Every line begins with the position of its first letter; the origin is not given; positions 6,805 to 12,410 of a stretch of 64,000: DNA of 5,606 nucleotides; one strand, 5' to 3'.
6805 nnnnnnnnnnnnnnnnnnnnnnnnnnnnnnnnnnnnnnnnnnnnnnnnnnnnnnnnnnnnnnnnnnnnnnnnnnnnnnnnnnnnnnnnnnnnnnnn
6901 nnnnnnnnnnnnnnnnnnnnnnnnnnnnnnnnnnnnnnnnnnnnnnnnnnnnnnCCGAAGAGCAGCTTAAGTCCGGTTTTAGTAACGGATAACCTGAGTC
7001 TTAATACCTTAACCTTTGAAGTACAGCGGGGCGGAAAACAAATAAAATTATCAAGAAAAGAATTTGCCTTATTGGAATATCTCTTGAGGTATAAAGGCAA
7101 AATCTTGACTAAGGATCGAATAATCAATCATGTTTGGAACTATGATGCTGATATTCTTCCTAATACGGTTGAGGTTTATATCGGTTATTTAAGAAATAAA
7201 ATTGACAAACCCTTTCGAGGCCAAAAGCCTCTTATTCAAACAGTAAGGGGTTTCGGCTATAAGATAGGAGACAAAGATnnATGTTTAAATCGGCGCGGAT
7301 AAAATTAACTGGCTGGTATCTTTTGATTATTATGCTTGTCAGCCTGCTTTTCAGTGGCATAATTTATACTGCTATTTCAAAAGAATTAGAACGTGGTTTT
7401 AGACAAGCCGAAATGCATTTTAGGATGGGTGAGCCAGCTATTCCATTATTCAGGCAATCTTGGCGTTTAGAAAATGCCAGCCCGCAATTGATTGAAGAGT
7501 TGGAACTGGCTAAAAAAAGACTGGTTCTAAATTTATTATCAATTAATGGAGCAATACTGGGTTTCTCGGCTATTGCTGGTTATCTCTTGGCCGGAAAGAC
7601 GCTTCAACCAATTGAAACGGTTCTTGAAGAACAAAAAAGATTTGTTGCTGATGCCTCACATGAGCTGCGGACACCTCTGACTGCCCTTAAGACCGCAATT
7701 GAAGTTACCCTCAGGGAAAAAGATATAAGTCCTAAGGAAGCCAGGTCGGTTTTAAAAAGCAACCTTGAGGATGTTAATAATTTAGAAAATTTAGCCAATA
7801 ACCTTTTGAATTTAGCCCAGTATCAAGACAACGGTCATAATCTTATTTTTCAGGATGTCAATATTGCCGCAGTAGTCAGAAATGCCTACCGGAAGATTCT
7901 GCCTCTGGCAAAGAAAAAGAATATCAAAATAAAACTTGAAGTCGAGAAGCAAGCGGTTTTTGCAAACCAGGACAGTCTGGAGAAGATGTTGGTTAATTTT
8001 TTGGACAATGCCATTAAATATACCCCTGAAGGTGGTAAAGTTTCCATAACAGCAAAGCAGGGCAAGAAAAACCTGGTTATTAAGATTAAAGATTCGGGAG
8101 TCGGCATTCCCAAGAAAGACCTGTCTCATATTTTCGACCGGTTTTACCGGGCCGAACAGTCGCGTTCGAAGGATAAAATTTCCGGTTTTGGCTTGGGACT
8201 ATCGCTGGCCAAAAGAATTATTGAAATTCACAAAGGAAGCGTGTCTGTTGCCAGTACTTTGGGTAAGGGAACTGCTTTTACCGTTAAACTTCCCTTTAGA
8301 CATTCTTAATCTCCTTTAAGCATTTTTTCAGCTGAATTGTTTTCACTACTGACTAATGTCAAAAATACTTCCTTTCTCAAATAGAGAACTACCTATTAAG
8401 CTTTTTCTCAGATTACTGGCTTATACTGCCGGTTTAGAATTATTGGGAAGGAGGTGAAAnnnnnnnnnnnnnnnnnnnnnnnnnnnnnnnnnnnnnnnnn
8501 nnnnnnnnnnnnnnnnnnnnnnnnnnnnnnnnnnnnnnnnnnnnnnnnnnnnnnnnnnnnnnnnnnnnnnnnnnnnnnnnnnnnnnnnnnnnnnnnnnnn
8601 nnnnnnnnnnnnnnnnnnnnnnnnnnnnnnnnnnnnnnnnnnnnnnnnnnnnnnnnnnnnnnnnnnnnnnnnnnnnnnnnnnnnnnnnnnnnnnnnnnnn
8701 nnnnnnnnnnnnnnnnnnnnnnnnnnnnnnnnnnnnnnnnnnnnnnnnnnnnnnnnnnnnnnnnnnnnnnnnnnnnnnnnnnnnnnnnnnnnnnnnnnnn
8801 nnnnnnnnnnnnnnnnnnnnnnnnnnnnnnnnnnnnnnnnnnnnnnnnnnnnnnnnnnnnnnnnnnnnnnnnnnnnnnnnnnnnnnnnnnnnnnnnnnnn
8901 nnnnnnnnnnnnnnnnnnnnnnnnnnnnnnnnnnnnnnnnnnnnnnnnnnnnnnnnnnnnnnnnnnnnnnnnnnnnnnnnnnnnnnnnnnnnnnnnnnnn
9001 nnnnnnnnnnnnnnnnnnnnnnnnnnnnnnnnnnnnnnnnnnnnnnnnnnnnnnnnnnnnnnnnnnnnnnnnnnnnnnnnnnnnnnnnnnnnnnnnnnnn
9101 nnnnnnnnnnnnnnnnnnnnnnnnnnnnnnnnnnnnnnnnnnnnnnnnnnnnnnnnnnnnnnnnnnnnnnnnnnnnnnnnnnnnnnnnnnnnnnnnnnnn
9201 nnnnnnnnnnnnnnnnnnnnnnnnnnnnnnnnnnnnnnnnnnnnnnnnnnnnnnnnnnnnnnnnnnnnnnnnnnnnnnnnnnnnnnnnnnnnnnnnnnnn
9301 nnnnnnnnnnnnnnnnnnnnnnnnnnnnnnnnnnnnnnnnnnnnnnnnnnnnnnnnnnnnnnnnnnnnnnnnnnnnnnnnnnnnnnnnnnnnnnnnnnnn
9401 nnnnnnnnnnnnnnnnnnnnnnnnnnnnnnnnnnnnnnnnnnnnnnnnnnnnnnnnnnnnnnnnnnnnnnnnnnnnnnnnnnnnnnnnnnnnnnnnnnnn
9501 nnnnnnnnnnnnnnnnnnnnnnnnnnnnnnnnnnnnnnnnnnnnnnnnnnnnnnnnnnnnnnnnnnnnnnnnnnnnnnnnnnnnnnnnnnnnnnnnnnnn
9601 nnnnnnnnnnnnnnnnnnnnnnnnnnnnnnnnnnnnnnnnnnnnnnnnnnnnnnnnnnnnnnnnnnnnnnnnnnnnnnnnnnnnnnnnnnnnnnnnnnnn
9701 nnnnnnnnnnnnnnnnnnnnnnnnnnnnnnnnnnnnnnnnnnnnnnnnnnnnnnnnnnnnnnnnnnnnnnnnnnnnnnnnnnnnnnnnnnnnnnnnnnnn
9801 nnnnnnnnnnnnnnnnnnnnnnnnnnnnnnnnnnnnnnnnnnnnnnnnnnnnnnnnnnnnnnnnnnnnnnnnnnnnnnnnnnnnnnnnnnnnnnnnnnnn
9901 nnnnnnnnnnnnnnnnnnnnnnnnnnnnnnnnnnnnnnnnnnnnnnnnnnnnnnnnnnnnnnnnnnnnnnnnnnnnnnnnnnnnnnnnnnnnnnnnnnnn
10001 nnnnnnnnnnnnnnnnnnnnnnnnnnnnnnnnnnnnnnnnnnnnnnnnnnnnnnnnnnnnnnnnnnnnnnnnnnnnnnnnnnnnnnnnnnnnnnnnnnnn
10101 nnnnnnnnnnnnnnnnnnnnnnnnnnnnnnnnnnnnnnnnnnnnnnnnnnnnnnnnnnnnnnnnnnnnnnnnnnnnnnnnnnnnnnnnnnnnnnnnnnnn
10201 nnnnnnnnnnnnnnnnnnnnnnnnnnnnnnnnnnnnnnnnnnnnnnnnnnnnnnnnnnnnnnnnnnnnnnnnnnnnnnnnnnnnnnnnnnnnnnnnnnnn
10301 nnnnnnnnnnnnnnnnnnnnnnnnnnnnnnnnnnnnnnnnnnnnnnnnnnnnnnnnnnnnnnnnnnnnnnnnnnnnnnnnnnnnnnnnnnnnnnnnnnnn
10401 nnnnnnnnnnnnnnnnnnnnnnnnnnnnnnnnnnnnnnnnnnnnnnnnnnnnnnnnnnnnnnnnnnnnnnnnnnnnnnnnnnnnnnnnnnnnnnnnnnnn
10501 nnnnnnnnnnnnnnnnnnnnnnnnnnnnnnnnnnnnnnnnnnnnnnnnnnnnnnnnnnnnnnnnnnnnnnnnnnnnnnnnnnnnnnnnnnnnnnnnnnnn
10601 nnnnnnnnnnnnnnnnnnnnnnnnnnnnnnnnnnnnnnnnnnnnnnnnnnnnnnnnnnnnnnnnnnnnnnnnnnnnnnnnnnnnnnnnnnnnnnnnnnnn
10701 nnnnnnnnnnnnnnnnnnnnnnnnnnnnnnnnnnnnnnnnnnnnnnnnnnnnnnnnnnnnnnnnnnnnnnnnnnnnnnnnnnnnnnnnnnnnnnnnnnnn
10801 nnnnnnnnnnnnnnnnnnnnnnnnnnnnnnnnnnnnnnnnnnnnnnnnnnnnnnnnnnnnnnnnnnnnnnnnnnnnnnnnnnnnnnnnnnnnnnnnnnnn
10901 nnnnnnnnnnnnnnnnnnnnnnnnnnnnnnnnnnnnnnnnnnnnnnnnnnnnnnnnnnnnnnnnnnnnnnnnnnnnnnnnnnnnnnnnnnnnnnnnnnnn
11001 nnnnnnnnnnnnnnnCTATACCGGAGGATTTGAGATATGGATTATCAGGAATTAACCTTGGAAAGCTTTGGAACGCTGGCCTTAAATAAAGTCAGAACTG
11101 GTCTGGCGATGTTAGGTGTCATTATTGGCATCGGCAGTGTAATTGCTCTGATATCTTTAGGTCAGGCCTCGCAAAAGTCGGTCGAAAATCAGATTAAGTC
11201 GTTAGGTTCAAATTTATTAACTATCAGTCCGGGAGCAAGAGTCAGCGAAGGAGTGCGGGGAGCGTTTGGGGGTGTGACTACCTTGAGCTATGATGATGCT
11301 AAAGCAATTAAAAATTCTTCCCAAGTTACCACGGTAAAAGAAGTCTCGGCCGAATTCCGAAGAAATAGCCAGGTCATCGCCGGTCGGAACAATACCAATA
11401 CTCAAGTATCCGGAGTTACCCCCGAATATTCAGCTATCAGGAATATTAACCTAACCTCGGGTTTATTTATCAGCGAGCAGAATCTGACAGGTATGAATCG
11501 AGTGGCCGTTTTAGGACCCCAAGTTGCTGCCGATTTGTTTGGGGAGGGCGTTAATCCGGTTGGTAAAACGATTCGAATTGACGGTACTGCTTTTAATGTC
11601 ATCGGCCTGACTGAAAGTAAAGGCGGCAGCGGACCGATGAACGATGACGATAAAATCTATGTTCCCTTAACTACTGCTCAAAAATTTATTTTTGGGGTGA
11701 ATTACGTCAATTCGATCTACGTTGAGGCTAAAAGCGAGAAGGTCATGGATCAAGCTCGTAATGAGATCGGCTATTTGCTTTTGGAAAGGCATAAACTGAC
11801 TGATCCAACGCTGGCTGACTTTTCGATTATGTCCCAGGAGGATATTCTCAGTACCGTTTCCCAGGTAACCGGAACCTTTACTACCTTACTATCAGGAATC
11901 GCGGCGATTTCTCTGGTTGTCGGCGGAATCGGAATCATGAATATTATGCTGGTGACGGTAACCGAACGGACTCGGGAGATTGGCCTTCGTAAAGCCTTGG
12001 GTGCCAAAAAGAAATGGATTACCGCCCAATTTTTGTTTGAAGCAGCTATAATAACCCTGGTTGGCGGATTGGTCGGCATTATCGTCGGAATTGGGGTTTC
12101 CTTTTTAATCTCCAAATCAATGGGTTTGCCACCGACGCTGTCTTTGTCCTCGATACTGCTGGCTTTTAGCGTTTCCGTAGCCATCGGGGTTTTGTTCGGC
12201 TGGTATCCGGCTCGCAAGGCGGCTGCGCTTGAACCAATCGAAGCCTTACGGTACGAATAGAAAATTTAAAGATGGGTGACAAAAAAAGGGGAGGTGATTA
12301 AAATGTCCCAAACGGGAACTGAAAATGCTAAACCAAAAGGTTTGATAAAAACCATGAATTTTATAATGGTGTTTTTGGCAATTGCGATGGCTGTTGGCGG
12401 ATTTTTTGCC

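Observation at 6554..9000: Predicted regulon of the OmpR/HK pair: tandem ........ direct repeats in one helical-turn register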

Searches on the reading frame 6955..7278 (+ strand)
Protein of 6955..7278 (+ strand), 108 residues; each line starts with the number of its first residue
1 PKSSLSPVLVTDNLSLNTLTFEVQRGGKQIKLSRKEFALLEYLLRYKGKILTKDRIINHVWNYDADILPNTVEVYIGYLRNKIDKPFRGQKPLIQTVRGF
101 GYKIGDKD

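Call 47: search_solved_structures(query=window:6955-7278:+, max_evalue=1e-10, show_alignments=5)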
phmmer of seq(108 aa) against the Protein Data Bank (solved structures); distinct sequences matched with E-value up to 1e-10: 28.
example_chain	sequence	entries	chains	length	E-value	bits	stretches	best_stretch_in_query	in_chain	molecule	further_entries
1kgs_A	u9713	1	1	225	1.1e-19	73.9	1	4-106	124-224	DNA BINDING RESPONSE REGULATOR D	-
3rjp_A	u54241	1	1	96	5e-19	71.7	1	13-107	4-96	CovR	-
6kyx_A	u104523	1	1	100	1.8e-18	69.9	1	11-104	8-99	DNA-binding response regulator ArlR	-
6iju_A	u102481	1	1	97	2.2e-18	69.7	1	12-104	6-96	DNA-binding response regulator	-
6is4_A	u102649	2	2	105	2.3e-18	69.6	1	11-104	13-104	Response regulator ArlR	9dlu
2pmu_A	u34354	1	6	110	5.5e-18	68.4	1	13-104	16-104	response regulator PHOP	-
2rv8_A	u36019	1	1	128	8.6e-18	67.8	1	12-104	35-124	DNA-binding response regulator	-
9ji3_J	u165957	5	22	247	3.5e-17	65.8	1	12-104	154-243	DNA-binding response regulator | Possible two component system response transcriptional positive regulator PhoP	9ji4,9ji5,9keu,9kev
3r0j_A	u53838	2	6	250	3.6e-17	65.8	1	12-104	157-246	POSSIBLE TWO COMPONENT SYSTEM RESPONSE TRANSCRIPTIONAL POSITIVE REGULATOR PHOP | Response regulator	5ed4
9ket_J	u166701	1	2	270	4.3e-17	65.5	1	12-104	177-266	Possible two component system response transcriptional positive regulator PhoP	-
5u8k_A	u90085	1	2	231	6.7e-16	61.7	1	12-104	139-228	Response regulator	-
5vfa_A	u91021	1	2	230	8.7e-16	61.3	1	13-104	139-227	Response regulator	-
5u8m_A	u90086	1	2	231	9e-16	61.3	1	13-104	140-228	Response regulator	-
2jzy_A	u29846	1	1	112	4.6e-14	55.8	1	14-104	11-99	Transcriptional regulatory protein PcoR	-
1gxp_A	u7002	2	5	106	2.5e-12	50.2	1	6-105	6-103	PHOSPHATE REGULON TRANSCRIPTIONAL REGULATORY PROTEIN | PHOSPHATE REGULON TRANSCRIPTIONAL REGULATORY PROTEIN PHOB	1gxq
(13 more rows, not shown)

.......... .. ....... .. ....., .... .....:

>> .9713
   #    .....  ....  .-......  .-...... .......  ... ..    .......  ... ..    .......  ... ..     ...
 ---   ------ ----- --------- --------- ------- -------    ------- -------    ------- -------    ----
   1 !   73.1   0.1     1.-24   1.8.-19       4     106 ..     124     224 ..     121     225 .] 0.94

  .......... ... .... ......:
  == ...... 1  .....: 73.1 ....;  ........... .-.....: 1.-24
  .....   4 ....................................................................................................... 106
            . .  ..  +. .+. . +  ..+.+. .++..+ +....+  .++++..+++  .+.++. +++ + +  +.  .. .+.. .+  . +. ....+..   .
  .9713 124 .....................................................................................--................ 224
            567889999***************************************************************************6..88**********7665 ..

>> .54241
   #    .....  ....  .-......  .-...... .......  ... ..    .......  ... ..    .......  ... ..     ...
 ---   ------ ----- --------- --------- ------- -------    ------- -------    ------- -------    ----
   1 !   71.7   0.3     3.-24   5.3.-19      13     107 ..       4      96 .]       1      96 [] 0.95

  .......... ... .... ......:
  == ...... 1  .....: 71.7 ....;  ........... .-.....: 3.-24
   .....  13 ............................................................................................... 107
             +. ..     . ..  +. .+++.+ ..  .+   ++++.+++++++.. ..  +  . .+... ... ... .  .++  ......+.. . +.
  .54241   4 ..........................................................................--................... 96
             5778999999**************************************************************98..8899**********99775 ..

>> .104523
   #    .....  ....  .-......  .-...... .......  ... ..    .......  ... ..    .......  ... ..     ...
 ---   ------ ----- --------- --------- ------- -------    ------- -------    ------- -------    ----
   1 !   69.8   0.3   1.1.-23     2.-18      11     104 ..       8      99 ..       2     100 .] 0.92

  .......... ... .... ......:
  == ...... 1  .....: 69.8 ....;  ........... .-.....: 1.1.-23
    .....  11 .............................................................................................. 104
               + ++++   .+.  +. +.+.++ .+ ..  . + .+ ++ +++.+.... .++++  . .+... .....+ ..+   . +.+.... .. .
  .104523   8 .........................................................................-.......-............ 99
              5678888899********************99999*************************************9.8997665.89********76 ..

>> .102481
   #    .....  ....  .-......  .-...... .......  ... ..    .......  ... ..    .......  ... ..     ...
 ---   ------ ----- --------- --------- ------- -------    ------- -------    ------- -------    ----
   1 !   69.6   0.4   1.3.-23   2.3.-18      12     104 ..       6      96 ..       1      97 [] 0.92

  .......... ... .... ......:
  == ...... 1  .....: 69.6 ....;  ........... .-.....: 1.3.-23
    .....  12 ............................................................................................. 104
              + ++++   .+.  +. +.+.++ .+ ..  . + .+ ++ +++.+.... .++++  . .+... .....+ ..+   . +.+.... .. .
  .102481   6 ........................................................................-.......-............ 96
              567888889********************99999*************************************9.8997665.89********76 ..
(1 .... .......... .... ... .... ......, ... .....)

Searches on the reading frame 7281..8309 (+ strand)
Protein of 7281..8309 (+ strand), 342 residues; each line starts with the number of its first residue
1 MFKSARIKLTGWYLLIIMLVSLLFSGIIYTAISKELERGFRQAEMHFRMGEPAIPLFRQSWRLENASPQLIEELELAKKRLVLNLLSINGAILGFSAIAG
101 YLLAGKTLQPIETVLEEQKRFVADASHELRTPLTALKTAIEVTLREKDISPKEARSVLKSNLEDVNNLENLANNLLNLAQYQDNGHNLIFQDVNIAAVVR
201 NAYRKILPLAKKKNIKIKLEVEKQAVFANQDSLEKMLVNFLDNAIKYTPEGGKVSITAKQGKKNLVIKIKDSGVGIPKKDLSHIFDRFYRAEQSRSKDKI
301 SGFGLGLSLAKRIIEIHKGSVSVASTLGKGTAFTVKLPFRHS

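Call 7: search_protein_families(library=pfam, proteins=[window:7281-8309:+], max_evalue=0.01)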
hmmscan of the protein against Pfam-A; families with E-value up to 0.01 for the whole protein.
window:7281-8309:+ (342 aa): 4 families
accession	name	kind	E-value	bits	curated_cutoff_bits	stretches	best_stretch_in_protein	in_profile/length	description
PF02518.31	HATPase_c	-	1e-30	106.8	26.4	1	229-340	2-110/111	Histidine kinase-, DNA gyrase B-, and HSP90-like ATPase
PF00512.31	HisKA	-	4.4e-14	52.7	26.9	1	118-182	2-64/66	His Kinase A (phospho-acceptor) domain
PF13589.12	HATPase_c_3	-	4.8e-07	30.3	25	1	232-313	2-83/137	Histidine kinase-, DNA gyrase B-, and HSP90-like ATPase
PF14501.12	HATPase_c_5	-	0.0006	20.1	22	1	233-324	6-89/102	GHKL domain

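Call 10: find_related_loci(query=window:7281-8309:+, collection=genome_contigs, flank=6000)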
Query window:7281-8309:+ (342 aa) in genome_contigs; peptide patterns used: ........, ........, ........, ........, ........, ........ (x = any residue, [..] = any of these).
600 stretches matched a pattern (row limit reached: there are more); 34 encode a relative of the query (tblastn E <= 1e-3); 34 distinct loci.
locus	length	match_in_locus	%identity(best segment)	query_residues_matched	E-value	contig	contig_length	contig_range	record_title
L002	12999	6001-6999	60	1-339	9e-130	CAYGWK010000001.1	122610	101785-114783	MAG TPA_asm: uncultured Gammaproteobacteria bacterium isolate ERP119294_co3_383 genome assembly, contig: NODE_20_length_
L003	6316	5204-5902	37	106-337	4e-44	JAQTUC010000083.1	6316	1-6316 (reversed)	MAG: Candidatus Omnitrophota bacterium isolate STB_55 NODE_36946_length_6316_cov_2.917273_Sandtown_B, whole genome shotg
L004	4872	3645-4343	37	106-337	8e-43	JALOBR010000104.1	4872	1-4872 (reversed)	MAG: Candidatus Omnitrophota bacterium isolate SO_2017_LW3 bin 47 NODE_65441_length_4872_cov_1.050158_LW162_2017, whole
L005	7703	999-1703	37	106-337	6e-42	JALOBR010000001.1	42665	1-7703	MAG: Candidatus Omnitrophota bacterium isolate SO_2017_LW3 bin 47 NODE_2032_length_42665_cov_1.363463_LW162_2017, whole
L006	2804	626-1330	36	106-337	2e-41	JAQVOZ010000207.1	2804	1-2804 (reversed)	MAG: Candidatus Omnitrophota bacterium isolate STF1_192 NODE_177448_length_2804_cov_2.327232_Sandtown_F1, whole genome s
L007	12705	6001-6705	37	106-337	2e-40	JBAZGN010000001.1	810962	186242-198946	MAG: Candidatus Omnitrophota bacterium isolate SO_2017_LW3_46 NODE_6_length_810962_cov_4.668257_LW162_2017, whole genome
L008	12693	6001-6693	35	98-337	5e-39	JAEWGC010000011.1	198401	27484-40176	MAG: Bacillota bacterium isolate OH_PBlB_208 k127_745075, whole genome shotgun sequence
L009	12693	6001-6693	35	98-337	3e-38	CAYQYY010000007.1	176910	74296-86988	MAG TPA_asm: uncultured Clostridia bacterium isolate binchicken_co104_62 genome assembly, contig: NODE_65_length_176910_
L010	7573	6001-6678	29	106-338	6e-33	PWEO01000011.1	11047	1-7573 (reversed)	MAG: Clostridiaceae bacterium isolate T1Sed10_77m T1-Sed10-C6590, whole genome shotgun sequence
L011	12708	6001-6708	33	107-340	4e-31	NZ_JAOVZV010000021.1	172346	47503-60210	Chryseobacterium luquanense strain KC 927 contig21, whole genome shotgun sequence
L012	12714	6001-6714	30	105-340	8e-26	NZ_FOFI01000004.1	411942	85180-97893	Epilithonimonas lactis strain DSM 19921, whole genome shotgun sequence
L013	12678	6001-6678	28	116-337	3e-25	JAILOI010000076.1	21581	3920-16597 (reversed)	MAG: Lachnospiraceae bacterium isolate RUI302 k141_781950_flag=0_multi=177.5796_len=21581, whole genome shotgun sequence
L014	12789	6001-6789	26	89-342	2e-22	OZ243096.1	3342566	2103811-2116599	MAG: Balneolaceae bacterium isolate c1c6542e-0d4a-4107-8c5a-c823d02b72f5 genome assembly, chromosome: 1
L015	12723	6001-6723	29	103-342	5e-22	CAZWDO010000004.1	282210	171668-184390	MAG TPA_asm: uncultured bacterium isolate binchicken_co113_61 genome assembly, contig: NODE_12_length_282210_cov_5.65209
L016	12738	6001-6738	29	91-339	4e-28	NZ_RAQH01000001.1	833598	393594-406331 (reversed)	Epilithonimonas arachidiradicis strain DSM 27620 Ga0170462_101, whole genome shotgun sequence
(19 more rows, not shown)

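Call 15: find_related_loci(query=window:7281-8309:+, collection=metagenome_contigs, flank=5000)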
Query window:7281-8309:+ (342 aa) in metagenome_contigs; peptide patterns used: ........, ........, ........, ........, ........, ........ (x = any residue, [..] = any of these).
599 stretches matched a pattern (row limit reached: there are more); 35 encode a relative of the query (tblastn E <= 1e-3); 35 distinct loci.
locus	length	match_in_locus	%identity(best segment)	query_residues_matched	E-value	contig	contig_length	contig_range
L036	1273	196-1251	61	1-342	5e-155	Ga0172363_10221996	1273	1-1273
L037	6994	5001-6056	64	1-342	4e-140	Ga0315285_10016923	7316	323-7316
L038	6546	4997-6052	59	1-342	2e-139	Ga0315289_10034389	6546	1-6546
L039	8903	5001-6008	60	1-342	1e-133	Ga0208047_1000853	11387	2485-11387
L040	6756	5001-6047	59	1-342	2e-127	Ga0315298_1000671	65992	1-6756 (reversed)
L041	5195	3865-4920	59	1-342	4e-125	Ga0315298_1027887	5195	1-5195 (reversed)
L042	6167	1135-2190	59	1-342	1e-124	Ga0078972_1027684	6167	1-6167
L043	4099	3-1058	59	1-342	2e-126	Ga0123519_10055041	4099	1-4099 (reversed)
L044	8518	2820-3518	37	106-337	5e-42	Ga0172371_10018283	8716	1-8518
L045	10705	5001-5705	37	106-337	5e-42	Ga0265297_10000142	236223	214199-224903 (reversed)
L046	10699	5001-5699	37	106-337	8e-41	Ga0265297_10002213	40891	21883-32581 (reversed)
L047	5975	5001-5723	32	97-338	9e-34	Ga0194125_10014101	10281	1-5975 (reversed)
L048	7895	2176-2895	32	97-338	7e-32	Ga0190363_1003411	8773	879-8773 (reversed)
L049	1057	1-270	62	256-342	4e-33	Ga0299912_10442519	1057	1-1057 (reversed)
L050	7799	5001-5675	31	116-337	3e-28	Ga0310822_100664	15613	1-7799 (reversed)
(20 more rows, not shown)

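Call 24: search_protein_families(library=ncbifam, proteins=[window:7281-8309:+], max_evalue=0.001)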
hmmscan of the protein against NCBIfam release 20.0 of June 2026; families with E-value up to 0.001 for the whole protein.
window:7281-8309:+ (342 aa): 84 families (the best 25 are shown)
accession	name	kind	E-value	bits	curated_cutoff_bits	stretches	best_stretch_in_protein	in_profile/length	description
NF041735.1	hist_kin_RppB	equivalog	5.2e-64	216.6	400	1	74-338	172-438/438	two-component system sensor histidine kinase RppB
NF046044.1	PnpS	equivalog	1.6e-62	211.7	400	1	96-338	148-390/390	two-component system histidine kinase PnpS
TIGR02966.1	phoR_proteo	equivalog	4.2e-58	196.9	334.2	1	101-337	97-333/333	phosphate regulon sensor histidine kinase PhoR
NF033092.0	HK_WalK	equivalog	4.4e-56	190.7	725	1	113-339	367-594/594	cell wall metabolism sensor histidine kinase WalK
NF047874.1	MASE3_PAS_HK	subfamily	2.6e-51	175.2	560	1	118-340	398-626/655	MASE3 domain-containing sensor histidine kinase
TIGR01386.1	cztS_silS_copS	subfamily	5.5e-51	174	292.55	1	108-338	231-457/457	heavy metal sensor histidine kinase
NF040691.1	MtrAB_MtrB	equivalog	3.8e-48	164.8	450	1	109-339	262-492/507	MtrAB system histidine kinase MtrB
NF033093.1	HK_VicK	exception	1.4e-46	159.1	680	1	116-340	207-436/448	cell wall metabolism sensor histidine kinase VicK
NF006800.0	PRK09303.1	equivalog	1.4e-44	152.6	342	1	114-339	147-377/383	histidine kinase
NF007345.0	PRK09835.1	subfamily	4.4e-44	150.8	423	1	107-339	251-480/482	Cu(+)/Ag(+) sensor histidine kinase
NF012163.2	BaeS_SmeS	equivalog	6.5e-43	147.3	500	1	116-337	238-456/457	sensor histidine kinase efflux regulator BaeS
NF041210.1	his_kin_PieS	equivalog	7.5e-42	143.9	850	1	116-340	248-471/474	two component system sensor histidine kinase PieS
NF008312.0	PRK11100.1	equivalog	5.4e-41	140.9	356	1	119-339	257-474/477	two-component system sensor histidine kinase CreC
NF008468.0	PRK11360.1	equivalog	3.7e-40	137.9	646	1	120-341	398-610/616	two-component system sensor histidine kinase AtoS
NF045903.1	CuHisKinLciSLeg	equivalog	9.2e-40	137.1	700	1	108-337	129-356/357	copper-responsive two-component system sensor histidine kinase LciS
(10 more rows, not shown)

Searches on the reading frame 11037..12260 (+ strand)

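Call 7: search_protein_families(library=pfam, proteins=[window:11037-12260:+], max_evalue=0.01)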
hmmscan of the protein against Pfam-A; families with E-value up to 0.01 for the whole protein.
window:11037-12260:+ (407 aa): 2 families
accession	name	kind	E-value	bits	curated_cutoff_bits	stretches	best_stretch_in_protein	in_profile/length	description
PF12704.14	MacB_PCD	-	4.4e-48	164.7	27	1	21-244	1-204/207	MacB-like periplasmic core domain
PF02687.27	FtsX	-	7.4e-23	81.3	25.5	1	288-400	3-120/120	FtsX-like permease C-terminal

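Call 24: search_protein_families(library=ncbifam, proteins=[window:11037-12260:+], max_evalue=0.001)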
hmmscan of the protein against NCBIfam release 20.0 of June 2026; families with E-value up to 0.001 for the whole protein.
window:11037-12260:+ (407 aa): 9 families
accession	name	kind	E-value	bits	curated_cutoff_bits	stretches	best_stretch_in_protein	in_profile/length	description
NF007826.0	PRK10535.1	equivalog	2.8e-75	253.9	966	1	10-405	261-646/648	macrolide ABC transporter ATP-binding protein/permease MacB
TIGR03434.1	ADOP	subfamily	1.9e-38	132.1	622.3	1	101-407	505-803/803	ADOP family duplicated permease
TIGR02212.1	lolCE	equivalog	4.3e-12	45.7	362.45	2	363-407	367-411/411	lipoprotein-releasing ABC transporter permease subunit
NF038346.1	FtsX_actino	exception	5.7e-08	32.5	250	1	264-386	162-292/308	permease-like cell division protein FtsX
NF038347.1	FtsX_Gpos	exception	2.2e-06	27.3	225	1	272-351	158-237/296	permease-like cell division protein FtsX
NF008357.0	PRK11146.1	exception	2.2e-06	26.8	439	1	293-358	278-345/414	lipoprotein-releasing ABC transporter permease subunit LolE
TIGR00439.2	FtsX_Gneg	equivalog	9.8e-06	25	255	1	271-373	163-258/292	permease-like cell division protein FtsX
TIGR02213.1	lolE_release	exception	1.9e-05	23.7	540.35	0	293-404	275-408/411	lipoprotein-releasing ABC transporter permease subunit LolE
NF008076.0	PRK10814.1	exception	0.00017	20.7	473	1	293-407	275-399/399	lipoprotein-releasing ABC transporter permease subunit LolC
